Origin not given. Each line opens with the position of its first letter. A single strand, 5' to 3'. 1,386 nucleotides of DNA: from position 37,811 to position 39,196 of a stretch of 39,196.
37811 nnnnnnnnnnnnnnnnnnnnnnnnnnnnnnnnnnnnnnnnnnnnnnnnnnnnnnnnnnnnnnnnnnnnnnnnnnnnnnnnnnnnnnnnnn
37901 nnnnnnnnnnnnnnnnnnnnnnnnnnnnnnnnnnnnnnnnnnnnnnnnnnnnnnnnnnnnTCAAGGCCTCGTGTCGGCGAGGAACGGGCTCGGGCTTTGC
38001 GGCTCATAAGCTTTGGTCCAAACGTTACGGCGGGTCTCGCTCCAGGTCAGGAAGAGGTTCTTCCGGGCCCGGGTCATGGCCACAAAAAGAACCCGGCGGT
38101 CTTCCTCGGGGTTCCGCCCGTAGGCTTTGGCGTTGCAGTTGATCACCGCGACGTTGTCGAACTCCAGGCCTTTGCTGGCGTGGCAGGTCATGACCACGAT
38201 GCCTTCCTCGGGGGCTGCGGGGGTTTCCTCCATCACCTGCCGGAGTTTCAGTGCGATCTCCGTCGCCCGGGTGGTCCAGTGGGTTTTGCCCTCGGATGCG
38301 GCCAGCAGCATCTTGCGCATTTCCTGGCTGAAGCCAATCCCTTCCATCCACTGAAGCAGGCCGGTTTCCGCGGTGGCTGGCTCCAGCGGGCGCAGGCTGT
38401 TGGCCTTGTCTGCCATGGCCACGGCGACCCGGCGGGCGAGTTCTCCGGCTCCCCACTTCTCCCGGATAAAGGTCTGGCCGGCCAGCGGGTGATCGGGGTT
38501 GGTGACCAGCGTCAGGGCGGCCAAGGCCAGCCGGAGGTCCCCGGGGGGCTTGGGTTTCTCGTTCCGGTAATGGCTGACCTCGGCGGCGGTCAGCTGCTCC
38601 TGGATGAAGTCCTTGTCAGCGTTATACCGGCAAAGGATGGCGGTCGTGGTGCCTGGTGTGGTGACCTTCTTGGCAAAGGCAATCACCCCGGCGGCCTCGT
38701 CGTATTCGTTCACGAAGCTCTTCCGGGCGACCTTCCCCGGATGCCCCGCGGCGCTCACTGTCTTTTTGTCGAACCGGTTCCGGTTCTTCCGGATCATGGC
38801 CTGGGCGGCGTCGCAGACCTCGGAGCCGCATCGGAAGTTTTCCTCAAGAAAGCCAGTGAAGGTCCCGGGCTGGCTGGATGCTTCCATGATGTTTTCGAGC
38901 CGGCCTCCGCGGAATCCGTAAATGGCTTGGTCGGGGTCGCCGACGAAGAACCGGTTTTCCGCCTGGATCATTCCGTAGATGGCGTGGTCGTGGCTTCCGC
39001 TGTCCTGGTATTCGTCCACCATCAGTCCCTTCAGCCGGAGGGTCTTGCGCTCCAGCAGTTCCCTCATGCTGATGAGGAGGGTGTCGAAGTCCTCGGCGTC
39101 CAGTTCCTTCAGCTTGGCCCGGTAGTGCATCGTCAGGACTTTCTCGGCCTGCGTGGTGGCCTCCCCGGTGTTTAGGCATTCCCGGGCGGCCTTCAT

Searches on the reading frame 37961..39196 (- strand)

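Call 60: search_protein_families(library=phrogs, proteins=[window:37961-39196:-], max_evalue=0.00001)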
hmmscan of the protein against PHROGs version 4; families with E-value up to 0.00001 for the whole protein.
window:37961-39196:- (411 aa): 2 families
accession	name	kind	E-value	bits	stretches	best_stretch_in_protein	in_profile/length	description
phrog_1967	-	DNA, RNA and nucleotide metabolism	3e-55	189.1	1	24-407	329-690/776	DNA helicase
phrog_325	-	DNA, RNA and nucleotide metabolism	2.2e-06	27.3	1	335-386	820-869/986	Dda-like helicase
